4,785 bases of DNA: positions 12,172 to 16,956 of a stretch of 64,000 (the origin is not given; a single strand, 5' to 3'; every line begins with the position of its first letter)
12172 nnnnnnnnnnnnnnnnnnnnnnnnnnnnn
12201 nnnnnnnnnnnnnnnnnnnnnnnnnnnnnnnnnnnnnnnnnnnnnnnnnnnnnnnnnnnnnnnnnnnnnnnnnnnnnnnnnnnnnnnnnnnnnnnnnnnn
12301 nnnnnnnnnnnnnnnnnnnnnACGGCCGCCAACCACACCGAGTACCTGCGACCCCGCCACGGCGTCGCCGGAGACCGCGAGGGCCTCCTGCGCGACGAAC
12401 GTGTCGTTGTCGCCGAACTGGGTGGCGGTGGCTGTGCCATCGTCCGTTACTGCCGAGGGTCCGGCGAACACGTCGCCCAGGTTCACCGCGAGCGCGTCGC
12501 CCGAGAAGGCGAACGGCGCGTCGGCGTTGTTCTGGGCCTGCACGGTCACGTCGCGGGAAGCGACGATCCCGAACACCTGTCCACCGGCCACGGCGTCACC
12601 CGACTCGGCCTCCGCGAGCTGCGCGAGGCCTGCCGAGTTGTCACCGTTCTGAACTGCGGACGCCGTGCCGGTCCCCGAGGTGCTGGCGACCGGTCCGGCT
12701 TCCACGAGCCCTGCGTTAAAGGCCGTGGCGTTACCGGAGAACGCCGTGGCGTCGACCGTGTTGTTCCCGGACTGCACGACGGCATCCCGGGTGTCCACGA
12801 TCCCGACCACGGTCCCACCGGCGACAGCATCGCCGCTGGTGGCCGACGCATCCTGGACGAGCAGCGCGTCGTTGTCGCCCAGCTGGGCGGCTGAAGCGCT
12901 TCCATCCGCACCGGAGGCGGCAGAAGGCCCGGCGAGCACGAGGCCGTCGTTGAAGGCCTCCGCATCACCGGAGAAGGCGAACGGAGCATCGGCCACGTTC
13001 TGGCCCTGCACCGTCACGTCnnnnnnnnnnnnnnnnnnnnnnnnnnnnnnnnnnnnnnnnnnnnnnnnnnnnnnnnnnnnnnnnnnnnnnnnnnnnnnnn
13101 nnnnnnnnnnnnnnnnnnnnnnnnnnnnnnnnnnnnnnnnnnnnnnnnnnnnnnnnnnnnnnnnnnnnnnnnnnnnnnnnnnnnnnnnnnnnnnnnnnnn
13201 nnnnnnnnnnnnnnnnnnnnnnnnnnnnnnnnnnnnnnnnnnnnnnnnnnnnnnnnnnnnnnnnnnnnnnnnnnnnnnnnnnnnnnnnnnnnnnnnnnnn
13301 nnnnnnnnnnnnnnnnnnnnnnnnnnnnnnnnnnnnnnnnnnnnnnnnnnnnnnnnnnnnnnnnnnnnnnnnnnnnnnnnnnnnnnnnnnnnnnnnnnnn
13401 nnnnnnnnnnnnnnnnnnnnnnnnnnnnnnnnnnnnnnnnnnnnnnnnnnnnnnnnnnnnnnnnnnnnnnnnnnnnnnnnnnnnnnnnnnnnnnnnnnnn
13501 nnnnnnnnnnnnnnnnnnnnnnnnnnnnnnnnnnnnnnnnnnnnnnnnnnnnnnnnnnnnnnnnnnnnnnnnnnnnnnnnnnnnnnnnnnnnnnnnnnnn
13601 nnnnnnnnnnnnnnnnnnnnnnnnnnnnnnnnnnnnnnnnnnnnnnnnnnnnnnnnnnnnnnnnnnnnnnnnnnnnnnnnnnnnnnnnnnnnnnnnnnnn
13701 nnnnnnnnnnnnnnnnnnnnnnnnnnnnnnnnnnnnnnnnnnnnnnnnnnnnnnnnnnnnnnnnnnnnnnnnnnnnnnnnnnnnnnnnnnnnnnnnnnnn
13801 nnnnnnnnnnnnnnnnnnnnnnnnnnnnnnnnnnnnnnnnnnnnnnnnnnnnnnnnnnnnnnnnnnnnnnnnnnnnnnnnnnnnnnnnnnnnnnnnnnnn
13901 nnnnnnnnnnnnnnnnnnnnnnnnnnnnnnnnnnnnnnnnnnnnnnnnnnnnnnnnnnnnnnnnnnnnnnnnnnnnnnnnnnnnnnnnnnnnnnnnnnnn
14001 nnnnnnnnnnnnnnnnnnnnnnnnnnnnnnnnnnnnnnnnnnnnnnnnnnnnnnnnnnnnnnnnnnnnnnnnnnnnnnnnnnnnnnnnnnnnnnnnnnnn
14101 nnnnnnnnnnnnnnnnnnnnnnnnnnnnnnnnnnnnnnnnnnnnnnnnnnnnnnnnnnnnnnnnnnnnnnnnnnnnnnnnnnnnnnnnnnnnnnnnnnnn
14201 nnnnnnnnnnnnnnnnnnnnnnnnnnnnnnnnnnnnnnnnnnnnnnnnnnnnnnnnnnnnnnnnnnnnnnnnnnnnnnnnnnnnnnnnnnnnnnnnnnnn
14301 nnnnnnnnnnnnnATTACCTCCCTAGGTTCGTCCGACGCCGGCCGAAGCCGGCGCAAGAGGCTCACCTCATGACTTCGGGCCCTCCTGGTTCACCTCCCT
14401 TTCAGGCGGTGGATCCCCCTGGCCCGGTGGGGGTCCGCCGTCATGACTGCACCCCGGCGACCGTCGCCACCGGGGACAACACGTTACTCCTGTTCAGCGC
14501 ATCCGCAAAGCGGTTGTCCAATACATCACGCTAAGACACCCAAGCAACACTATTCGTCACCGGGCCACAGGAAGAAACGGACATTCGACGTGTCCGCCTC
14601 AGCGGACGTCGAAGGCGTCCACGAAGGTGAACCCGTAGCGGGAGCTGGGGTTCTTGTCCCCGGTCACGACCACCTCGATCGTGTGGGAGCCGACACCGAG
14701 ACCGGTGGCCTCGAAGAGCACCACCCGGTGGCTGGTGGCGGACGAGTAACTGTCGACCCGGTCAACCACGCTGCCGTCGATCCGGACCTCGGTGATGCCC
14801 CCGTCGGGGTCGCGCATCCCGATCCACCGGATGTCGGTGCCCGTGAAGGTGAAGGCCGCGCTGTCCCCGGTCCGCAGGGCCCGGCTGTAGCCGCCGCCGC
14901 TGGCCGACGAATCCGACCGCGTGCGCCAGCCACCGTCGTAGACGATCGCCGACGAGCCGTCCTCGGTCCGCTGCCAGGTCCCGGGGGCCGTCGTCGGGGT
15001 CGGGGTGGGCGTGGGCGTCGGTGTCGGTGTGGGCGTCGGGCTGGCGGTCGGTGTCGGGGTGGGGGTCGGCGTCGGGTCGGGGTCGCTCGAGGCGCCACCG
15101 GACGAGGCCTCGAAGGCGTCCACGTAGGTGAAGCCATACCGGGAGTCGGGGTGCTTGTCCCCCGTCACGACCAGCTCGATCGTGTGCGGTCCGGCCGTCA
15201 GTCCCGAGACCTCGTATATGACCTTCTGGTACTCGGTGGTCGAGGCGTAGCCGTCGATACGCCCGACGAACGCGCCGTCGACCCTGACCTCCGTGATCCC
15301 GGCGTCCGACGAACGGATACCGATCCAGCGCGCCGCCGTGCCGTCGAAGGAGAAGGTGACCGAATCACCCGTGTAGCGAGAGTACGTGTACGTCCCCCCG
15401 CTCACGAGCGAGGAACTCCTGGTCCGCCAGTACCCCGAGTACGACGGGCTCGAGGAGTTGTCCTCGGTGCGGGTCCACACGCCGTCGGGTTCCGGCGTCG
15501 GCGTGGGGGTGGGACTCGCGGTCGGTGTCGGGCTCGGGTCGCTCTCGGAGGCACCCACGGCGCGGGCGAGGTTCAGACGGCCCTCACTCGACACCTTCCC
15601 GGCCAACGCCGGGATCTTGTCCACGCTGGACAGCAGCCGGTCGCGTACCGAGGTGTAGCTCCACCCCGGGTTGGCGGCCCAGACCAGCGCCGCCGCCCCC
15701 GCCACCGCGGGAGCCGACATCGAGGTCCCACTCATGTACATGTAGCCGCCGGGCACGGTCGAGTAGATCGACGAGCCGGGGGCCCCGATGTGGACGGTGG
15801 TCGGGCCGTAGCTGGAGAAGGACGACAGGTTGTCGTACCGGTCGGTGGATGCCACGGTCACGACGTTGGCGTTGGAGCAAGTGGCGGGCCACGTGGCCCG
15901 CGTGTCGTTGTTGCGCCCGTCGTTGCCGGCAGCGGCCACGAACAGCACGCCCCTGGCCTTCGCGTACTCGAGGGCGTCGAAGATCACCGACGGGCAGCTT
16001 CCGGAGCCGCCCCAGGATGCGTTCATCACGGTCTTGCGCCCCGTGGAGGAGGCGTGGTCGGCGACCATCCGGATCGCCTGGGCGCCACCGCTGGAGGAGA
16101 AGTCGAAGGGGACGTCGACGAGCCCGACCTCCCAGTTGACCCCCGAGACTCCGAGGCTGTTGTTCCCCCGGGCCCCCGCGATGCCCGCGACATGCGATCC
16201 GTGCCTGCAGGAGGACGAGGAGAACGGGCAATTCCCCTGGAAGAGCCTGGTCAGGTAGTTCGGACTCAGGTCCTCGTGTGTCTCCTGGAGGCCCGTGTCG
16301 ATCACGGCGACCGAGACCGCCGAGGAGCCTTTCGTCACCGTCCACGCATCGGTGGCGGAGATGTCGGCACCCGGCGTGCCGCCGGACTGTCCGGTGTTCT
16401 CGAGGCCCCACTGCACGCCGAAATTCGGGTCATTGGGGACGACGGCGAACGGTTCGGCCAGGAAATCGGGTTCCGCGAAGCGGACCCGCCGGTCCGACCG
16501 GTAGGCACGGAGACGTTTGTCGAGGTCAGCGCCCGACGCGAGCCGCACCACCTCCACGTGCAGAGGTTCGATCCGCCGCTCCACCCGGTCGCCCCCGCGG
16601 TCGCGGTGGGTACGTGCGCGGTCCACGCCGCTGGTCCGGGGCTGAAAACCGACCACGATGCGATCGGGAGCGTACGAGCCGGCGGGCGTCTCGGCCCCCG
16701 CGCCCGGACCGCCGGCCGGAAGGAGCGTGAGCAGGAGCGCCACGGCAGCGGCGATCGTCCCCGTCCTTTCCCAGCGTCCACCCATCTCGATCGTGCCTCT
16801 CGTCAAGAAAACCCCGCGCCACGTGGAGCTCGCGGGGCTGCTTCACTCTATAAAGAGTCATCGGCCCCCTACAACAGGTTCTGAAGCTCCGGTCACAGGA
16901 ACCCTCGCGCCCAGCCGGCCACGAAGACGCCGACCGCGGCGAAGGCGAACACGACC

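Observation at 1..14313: Head-to-tail array of five paralogous genes for lysine-free, hyper-acidic secreted proteins built from a ~78-aa repeat I cannot place in any known family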

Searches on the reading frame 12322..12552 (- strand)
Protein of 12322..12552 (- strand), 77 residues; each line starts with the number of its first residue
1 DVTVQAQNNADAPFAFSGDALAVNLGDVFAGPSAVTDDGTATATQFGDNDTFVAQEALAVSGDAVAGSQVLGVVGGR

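Call 24: search_solved_structures(query=A1, max_evalue=10, show_alignments=3)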
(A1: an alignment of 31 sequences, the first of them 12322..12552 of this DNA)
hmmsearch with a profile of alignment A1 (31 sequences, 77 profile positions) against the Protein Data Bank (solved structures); distinct sequences matched with E-value up to 10: 0.
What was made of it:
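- On Curli (CsgA/CsgB, Pfam Curlin_rpt): CsgA chains in the PDB were not hit by the profile (call 24).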

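Call 31: search_protein_representatives(alignment_id=A1)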
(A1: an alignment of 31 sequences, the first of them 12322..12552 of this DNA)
Query: 31 sequences, 77 profile positions. Proteins with E-value up to 0.001 (for the whole library): 212; up to 1e-10: 132; up to 1e-30: 74. The best 150 are listed.
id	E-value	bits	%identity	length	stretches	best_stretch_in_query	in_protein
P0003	0.0e+00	1076.6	-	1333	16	1-76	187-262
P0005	3.4e-280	920.8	-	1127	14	2-76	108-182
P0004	3.4e-276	908.0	-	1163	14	1-76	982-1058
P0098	2.8e-260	857.0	-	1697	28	2-76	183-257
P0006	8.3e-251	826.7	-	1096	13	1-76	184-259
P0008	3.6e-250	824.6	-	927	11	2-76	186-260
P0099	1.1e-248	819.9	-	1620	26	4-76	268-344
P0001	5.5e-244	804.8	-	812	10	1-76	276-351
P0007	2.1e-239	790.1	-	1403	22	2-76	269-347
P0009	2.6e-237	783.4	-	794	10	2-76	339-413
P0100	2.6e-234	773.8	-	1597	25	2-76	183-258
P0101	5.3e-226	747.2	-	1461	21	2-76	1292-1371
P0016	2.2e-200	665.1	-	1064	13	2-76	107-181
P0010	1.5e-192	640.0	-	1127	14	2-76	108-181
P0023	3.6e-179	597.1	-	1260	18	2-76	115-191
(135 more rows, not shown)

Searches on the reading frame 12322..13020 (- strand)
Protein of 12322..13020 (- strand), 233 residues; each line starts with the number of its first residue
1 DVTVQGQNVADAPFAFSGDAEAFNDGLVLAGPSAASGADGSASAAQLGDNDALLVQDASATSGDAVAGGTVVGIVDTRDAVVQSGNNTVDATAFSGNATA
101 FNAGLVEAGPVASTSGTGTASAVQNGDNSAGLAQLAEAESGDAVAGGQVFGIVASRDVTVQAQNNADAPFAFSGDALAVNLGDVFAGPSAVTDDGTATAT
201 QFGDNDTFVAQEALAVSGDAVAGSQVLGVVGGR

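Call 34: find_related_loci(query=A2, collection=genome_contigs, flank=10000)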
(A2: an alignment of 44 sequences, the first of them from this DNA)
Query A2 (233 aa) in genome_contigs; peptide patterns used: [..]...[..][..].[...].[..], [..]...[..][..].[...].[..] (x = any residue, [..] = any of these).
87 stretches matched a pattern; 1 encode a relative of the query (tblastn E <= 1e-3); 1 distinct loci.
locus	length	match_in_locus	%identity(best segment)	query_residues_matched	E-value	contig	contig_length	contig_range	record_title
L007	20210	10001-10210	38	41-187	4e-6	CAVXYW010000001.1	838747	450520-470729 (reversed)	MAG: uncultured Actinomycetes bacterium isolate MFD04212.bin.2.12 genome assembly, contig: contig_1248, whole genome sho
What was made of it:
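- Tried and rejected: Only one locus was found in 185,579 species representatives, an uncultured Actinomycetes MAG (call 34).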

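Call 42: predict_structure(alignment_id=A2)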
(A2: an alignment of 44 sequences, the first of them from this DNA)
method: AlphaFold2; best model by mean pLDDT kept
length: 233 residues; sequences in the alignment: 44
mean_pLDDT: 93.7   pTM: 0.80
mean pLDDT of the five models: 93.7, 93.6, 92.6, 90.0, 89.2
residues with pLDDT >= 90: 201; 70-90: 31; 50-70: 1; < 50: 0
segments of 3 or more residues with pLDDT < 50: none
pLDDT, mean of each block of 10 residues (from residue 1): 92 96 90 95 97 92 95 88 95 97 96 96 98 95 96 90 95 94 95 96 94 91 92 69
secondary structure, 60 per line:
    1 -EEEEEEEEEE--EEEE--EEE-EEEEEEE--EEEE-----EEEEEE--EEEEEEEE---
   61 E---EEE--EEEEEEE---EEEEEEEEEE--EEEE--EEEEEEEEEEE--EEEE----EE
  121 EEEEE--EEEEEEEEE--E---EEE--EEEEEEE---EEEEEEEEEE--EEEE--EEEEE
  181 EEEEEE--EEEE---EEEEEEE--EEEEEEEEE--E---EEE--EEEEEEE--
elements in order: E2-11 E14-17 E20-22 E24-30 E33-36 E42-47 E50-57 E65-67 E70-76 E80-89 E92-95 E98-108 E111-114 E119-125 E128-136 E143-145 E148-154 E158-167 E170-173 E176-186 E189-192 E196-202 E205-213 E220-222 E225-231
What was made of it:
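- AF2 of three units (in-register MSA of 44 fragments): pLDDT 93.7, pTM 0.80, all beta (call 42).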

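Call 45: fold_search(model_id=the predicted structure, library=pdb)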
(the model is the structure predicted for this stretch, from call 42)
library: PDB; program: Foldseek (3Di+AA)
matches with E <= 10: 140; with E <= 0.001: 1
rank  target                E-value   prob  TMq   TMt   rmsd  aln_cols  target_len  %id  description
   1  9u4u_A                6.5e-07  0.21  0.08  0.10  26.9       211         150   14  Structure of the functional amyloid FapC from Pseudomonas sp.UK4 (released 2025-08-06)
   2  9nqd_0                2.5e-02  0.06  0.13  0.14  28.4       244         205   14  Structure of Pseudomonas FapC Biofilm-Forming Functional Amyloid (released 2025-06-25)
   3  7d6c_5                5.8e-02  0.02  0.07  0.11  28.0       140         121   11  Crystal structure of CcmM N-terminal domain in complex with CcmN (released 2021-08-04)
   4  4wa0                  6.7e-02  0.01  0.06  0.05  33.0       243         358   11  The structure of a possible adhesin C-terminal domain from Caldicellulosiruptor kronotskyensis (released 2015-03-04)
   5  3vn3_A                7.1e-02  0.01  0.06  0.06  32.4       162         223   13  Fungal antifreeze protein exerts hyperactivity by constructing an inequable beta-helix (released 2012-06-06)
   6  8enq_A                8.7e-02  0.04  0.10  0.18  32.2       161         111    8  E. coli CsgA fibril (218-pixel box size) (released 2023-10-04)
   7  5awf_E                1.1e-01  0.01  0.09  0.06  33.6       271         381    8  Crystal structure of SufB-SufC-SufD complex from Escherichia coli (released 2015-11-11)
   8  6n2b_A                1.2e-01  0.01  0.07  0.05  34.4       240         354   10  The Crystal Structure of Caldicellulosiruptor kristjanssonii Tapirin C-terminal domain (released 2018-12-19)
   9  4nu3_B                1.6e-01  0.00  0.05  0.05  29.5       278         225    9  Crystal structure of mFfIBP, a capping head region swapped mutant of ice-binding protein (released 2014-04-16)
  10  7d6c_F                1.9e-01  0.01  0.05  0.08  26.9       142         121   15  Crystal structure of CcmM N-terminal domain in complex with CcmN (released 2021-08-04)
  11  4yzq_A                2.0e-01  0.00  0.06  0.06  31.3       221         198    9  C. bescii Family 3 pectate lyase double mutant K108A/Q111N in complex with trigalacturonic acid (released 2015-12-23)
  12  5awf_A                2.3e-01  0.01  0.07  0.05  34.0       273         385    8  Crystal structure of SufB-SufC-SufD complex from Escherichia coli (released 2015-11-11)
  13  4nu3_A                2.6e-01  0.00  0.05  0.05  29.1       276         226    9  Crystal structure of mFfIBP, a capping head region swapped mutant of ice-binding protein (released 2014-04-16)
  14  6a8k                  2.8e-01  0.02  0.09  0.09  34.7       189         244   10  Crystal structure of Ice-binding Protein from a Sea-Ice Microalga (released 2018-11-07)
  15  4ihf_A                3.2e-01  0.00  0.05  0.04  34.1       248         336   11  Chasing Acyl Carrier Protein Through a Catalytic Cycle of Lipid A Production (released 2013-11-13)
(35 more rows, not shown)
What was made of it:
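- On Fap amyloid (FapC/FapB): FapC is the top Foldseek hit (E 6.5e-7), but TM is 0.08-0.10 and rmsd 27 A (call 45).
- On Ice-binding proteins (DUF3494 and related beta-helices): Foldseek E is 0.07 or higher with TM below 0.1 (call 45).
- Closest known: FapC / Fap functional amyloid of Pseudomonas. Same: FapC is the best structural neighbour in the PDB (Foldseek E 6.5e-7, call 45).
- Closest known: Curli CsgA / CsgB. Different: The Foldseek hit to the CsgA fibril has E 0.087 (call 45).
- Next come a second FapC entry, the CsgA fibril, bactofilin, antifreeze and ice-binding proteins, LpxD and pectate lyases, all beta-solenoids (call 45). Several ice-binding and antifreeze beta-helices appear among the weak Foldseek hits (E 0.07-1, call 45).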

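Call 86: fold_search(model_id=the predicted structure, library=viral)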
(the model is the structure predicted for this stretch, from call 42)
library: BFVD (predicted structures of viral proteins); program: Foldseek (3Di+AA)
matches with E <= 10: 440; with E <= 0.001: 2
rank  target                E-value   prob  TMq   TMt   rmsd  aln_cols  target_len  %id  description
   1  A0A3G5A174            4.9e-04  0.06  0.08  0.10  29.6       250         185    7  Uncharacterized protein [Harvfovirus sp.]
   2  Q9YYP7                4.9e-04  0.06  0.09  0.10  35.1       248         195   14  Uncharacterized protein RTL3 (Fragment) [Avian adenovirus 8 (strain ATCC A-2A)]
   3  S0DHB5                2.5e-03  0.03  0.10  0.08  33.9       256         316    9  Uncharacterized protein [Cotesia sesamiae Kitale bracovirus]
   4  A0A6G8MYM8            8.7e-03  0.02  0.09  0.10  36.5       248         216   10  Transmembrane domain-containing protein [Cedratvirus kamchatka]
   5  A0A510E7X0            1.1e-02  0.04  0.10  0.04  30.9       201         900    9  (no name in the UniProt tables at hand)
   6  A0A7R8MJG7            1.1e-02  0.02  0.06  0.02  35.3       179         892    9  Virion structural protein [Klebsiella phage vB_KvM-Eowyn]
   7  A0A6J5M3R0            1.5e-02  0.02  0.08  0.08  34.7       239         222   12  Curlin associated [uncultured Caudovirales phage]
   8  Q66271                1.5e-02  0.01  0.07  0.03  33.7       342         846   13  Glycoprotein Vp260 [Chlorella virus]
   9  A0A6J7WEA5            2.0e-02  0.04  0.11  0.10  33.6       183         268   17  Uncharacterized protein [uncultured Caudovirales phage]
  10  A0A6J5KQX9            2.3e-02  0.02  0.07  0.10  30.0       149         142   13  Uncharacterized protein [uncultured Caudovirales phage]
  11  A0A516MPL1            2.3e-02  0.01  0.07  0.05  29.0       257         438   14  (no name in the UniProt tables at hand)
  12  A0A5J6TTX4            2.5e-02  0.02  0.07  0.03  34.7       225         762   10  Minor tail protein [Mycobacterium phage Tourach]
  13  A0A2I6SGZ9            2.7e-02  0.01  0.06  0.07  33.5       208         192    9  Egf1.5 [Microplitis mediator bracovirus]
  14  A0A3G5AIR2            3.0e-02  0.01  0.07  0.02  34.4       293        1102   15  Collagen-like protein [Solumvirus sp.]
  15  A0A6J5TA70            3.5e-02  0.01  0.06  0.05  32.1       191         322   16  Curlin associated [uncultured Caudovirales phage]
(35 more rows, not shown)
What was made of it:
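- Tried and rejected: Nothing meaningful (call 86).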

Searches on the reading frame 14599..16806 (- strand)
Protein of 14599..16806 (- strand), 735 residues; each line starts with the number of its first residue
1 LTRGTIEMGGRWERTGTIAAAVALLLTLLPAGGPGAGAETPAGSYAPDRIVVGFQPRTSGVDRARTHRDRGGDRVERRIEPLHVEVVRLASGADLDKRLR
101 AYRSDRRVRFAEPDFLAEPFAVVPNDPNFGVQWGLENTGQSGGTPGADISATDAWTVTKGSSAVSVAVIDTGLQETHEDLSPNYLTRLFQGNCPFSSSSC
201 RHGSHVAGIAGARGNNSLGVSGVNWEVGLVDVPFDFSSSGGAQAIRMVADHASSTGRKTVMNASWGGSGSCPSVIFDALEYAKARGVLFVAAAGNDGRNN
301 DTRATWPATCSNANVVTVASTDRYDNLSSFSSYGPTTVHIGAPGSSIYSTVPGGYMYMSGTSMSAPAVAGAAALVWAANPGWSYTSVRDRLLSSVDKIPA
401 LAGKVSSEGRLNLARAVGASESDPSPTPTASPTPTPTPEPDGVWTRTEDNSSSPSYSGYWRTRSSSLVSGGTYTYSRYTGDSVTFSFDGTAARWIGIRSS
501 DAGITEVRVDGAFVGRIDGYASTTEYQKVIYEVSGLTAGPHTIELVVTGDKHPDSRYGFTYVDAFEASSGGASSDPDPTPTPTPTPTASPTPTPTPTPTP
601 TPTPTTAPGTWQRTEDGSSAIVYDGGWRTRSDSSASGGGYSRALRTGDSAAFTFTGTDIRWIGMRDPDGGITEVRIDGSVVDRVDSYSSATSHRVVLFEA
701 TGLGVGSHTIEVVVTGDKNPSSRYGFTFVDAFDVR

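Call 19: search_protein_families(library=pfam, proteins=[window:14599-16806:-], max_evalue=0.01)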
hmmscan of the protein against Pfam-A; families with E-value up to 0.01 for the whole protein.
window:14599-16806:- (735 aa): 3 families
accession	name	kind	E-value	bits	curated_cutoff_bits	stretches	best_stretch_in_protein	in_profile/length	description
PF00082.27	Peptidase_S8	-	2.7e-47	161.9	21.8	1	162-395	2-273/288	Subtilase family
PF22148.1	Fervidolysin_NPro-like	-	1.8e-12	47.9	21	1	38-114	8-81/81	Fervidolysin N-terminal prodomain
PF17996.7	CE2_N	-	1.2e-06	28.9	27.9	0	477-569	16-100/108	Carbohydrate esterase 2 N-terminal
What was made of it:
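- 14599..16806 (-): Secreted subtilisin-like peptidase directly upstream of R4 on the same strand. It has a fervidolysin-type prodomain, an S8 domain and two C-terminal CE2_N-like domains joined by PT linkers. Call 19 (Peptidase_S8 E 2.7e-47).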
